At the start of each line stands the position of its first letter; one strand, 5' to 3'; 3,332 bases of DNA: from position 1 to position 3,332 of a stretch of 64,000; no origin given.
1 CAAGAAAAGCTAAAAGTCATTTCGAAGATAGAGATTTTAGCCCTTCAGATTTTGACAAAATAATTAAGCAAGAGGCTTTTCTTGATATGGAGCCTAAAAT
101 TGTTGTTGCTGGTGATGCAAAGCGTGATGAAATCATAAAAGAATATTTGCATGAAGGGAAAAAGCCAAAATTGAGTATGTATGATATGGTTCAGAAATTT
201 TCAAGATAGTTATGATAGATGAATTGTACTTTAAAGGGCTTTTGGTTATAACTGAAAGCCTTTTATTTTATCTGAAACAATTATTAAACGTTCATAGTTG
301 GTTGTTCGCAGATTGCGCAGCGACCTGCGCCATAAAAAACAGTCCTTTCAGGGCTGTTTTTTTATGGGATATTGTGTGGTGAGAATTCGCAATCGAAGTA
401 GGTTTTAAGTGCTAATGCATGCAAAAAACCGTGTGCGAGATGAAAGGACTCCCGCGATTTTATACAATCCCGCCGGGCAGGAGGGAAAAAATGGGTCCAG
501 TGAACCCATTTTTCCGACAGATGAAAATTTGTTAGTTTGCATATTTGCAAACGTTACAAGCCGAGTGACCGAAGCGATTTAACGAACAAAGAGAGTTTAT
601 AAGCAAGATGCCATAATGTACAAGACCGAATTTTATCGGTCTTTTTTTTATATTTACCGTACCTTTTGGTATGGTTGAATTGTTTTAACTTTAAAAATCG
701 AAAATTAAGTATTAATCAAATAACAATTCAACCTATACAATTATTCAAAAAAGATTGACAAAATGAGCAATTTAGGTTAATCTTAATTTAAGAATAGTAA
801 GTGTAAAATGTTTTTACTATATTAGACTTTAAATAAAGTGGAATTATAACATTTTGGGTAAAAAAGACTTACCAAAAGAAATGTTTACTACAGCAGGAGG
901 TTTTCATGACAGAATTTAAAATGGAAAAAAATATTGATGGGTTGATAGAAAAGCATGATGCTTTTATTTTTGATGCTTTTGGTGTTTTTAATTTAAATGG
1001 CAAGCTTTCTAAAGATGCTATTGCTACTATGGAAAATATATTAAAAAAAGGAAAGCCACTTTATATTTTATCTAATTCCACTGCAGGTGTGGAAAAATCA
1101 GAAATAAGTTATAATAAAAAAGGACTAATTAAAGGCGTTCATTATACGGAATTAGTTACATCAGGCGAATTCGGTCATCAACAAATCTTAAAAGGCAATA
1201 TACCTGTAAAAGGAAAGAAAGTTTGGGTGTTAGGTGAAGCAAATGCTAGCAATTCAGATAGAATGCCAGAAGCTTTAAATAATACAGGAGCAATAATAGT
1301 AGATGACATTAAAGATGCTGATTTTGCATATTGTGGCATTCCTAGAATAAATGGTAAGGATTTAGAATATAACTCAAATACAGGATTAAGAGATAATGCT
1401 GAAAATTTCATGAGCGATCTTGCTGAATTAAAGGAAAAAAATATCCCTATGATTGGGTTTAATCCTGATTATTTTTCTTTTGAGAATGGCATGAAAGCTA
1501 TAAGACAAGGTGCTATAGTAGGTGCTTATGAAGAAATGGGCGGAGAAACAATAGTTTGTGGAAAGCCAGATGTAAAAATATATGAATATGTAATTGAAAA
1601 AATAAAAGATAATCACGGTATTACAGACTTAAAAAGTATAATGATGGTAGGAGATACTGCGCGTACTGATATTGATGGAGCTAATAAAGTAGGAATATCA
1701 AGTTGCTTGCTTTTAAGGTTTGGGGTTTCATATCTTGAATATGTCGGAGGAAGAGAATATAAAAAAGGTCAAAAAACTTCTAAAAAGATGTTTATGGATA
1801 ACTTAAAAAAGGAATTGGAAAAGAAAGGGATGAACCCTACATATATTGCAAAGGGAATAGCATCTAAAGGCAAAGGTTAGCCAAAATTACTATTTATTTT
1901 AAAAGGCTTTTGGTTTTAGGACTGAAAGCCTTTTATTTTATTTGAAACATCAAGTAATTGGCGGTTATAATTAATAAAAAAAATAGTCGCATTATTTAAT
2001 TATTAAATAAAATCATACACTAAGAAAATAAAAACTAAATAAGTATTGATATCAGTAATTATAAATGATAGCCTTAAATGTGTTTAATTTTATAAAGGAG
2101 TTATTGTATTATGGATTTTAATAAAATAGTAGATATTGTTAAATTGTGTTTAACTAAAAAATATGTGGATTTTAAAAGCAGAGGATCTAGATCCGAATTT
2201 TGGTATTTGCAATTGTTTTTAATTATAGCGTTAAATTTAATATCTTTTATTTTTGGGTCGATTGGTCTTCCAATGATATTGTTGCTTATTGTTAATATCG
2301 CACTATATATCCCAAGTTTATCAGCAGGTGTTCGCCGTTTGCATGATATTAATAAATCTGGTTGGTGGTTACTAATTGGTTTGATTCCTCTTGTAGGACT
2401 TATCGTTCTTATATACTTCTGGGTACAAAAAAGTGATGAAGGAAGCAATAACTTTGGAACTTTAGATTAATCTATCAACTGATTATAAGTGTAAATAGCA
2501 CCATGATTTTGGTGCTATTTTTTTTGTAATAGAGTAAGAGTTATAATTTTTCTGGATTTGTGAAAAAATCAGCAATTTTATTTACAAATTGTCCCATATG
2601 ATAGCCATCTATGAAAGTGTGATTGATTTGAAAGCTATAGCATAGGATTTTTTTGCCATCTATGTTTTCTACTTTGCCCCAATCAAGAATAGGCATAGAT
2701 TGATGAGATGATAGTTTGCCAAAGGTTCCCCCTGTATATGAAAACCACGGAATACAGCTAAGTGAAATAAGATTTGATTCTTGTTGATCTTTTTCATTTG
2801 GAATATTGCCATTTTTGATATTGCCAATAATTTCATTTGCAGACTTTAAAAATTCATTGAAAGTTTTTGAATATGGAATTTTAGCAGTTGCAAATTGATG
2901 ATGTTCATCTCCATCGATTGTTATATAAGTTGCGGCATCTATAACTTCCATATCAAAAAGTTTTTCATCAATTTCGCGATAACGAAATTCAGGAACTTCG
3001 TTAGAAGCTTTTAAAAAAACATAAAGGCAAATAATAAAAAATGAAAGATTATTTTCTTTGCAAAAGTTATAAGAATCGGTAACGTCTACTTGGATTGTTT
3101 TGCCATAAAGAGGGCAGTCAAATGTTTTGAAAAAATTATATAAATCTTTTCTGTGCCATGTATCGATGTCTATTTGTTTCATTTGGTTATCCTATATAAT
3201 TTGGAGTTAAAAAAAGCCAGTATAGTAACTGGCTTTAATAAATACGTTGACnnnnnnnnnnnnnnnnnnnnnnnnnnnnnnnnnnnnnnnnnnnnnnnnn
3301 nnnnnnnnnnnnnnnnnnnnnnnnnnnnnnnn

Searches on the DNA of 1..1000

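Call 48: search_rna_families(source=window, start=1, end=1000, threshold=evalue, max_evalue=1)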
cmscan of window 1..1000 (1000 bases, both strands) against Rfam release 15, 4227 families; matches with E-value up to 1: 4.
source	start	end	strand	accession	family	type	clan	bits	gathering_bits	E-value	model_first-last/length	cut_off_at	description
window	293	365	+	RF00106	RNAI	Gene; antisense;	-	24.1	47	0.05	1-102/102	no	RNAI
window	185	369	+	RF03533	SQ1002_RNA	Gene; sRNA;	-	21.8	128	0.03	1-237/237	no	Clostridioides difficile sRNA SQ1002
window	282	373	+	RF02502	Atu_C8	Gene; sRNA;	-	19.3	50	0.63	1-122/122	no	Rhizobiales sRNA Atu_C8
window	528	649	+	RF00513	Trp_leader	Cis-reg; leader;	-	19.1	41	0.51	1-100/100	no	Tryptophan operon leader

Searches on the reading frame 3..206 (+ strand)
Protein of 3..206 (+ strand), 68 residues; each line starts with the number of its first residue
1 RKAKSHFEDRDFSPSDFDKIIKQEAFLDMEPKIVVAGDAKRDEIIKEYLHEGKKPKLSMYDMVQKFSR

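Call 46: find_homologous_proteins(query=window:3-206:+, max_evalue=0.001)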
Query seq(68 aa): no candidate shares three 5-residue words with the query. No homologue found.

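Call 47: search_protein_families(library=pfam, proteins=[window:3-206:+], max_evalue=1)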
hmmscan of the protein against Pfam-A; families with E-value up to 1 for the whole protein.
seq(68 aa): 1 family
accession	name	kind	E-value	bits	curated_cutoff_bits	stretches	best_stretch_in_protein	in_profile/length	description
PF20314.3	DUF6610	-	0.0013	18.9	27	1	6-54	29-75/198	Family of unknown function (DUF6610)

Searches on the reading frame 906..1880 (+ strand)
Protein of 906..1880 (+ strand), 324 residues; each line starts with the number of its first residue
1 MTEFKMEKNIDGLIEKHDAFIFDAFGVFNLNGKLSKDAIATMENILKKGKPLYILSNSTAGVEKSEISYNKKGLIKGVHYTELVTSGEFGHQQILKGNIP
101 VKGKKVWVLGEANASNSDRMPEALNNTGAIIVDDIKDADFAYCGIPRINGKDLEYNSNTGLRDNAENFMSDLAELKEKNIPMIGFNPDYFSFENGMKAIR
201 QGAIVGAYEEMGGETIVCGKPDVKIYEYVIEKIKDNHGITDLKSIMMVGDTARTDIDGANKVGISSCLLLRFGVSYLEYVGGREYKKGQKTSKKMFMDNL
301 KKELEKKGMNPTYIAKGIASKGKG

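Call 45: list_cluster_members(proteins=[window:3-206:+, window:906-1880:+])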
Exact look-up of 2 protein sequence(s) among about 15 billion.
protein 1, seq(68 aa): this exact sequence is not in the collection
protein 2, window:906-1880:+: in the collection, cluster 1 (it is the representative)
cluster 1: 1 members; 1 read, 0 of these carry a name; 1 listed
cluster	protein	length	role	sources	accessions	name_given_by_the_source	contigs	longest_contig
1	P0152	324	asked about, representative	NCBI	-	-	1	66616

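Call 47: search_protein_families(library=pfam, proteins=[window:906-1880:+], max_evalue=1)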
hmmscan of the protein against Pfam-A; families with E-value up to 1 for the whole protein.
window:906-1880:+ (324 aa): 6 families
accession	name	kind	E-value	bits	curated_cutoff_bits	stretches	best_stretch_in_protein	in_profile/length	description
PF13242.12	Hydrolase_like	-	1.4e-10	41.4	22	1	217-270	1-49/75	HAD-hyrolase-like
PF00702.32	Hydrolase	-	3.3e-07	31.3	26.4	1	174-263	109-191/191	haloacid dehalogenase-like hydrolase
PF13344.12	Hydrolase_6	-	5.4e-07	30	27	1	20-114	1-91/101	Haloacid dehalogenase-like hydrolase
PF13419.12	HAD_2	-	0.0011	19.5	23.8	1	212-267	127-176/178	Haloacid dehalogenase-like hydrolase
PF09419.16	PGP_phosphatase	-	0.0096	16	20.4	1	227-267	121-161/168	Mitochondrial PGP phosphatase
PF07146.16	DUF1389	-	0.15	11.7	29.6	1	23-57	95-129/311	Protein of unknown function (DUF1389)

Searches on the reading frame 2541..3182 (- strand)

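Call 47: search_protein_families(library=pfam, proteins=[window:2541-3182:-], max_evalue=1)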
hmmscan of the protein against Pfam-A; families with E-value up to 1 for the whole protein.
window:2541-3182:- (213 aa): 2 families
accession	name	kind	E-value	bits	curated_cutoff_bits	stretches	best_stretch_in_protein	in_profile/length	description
PF00302.23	CAT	-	6.7e-25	88.7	23.5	1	2-203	4-204/205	Chloramphenicol acetyltransferase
PF00198.28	2-oxoacid_dh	-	0.0012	18.7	23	1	171-213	188-230/232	2-oxoacid dehydrogenases acyltransferase (catalytic domain)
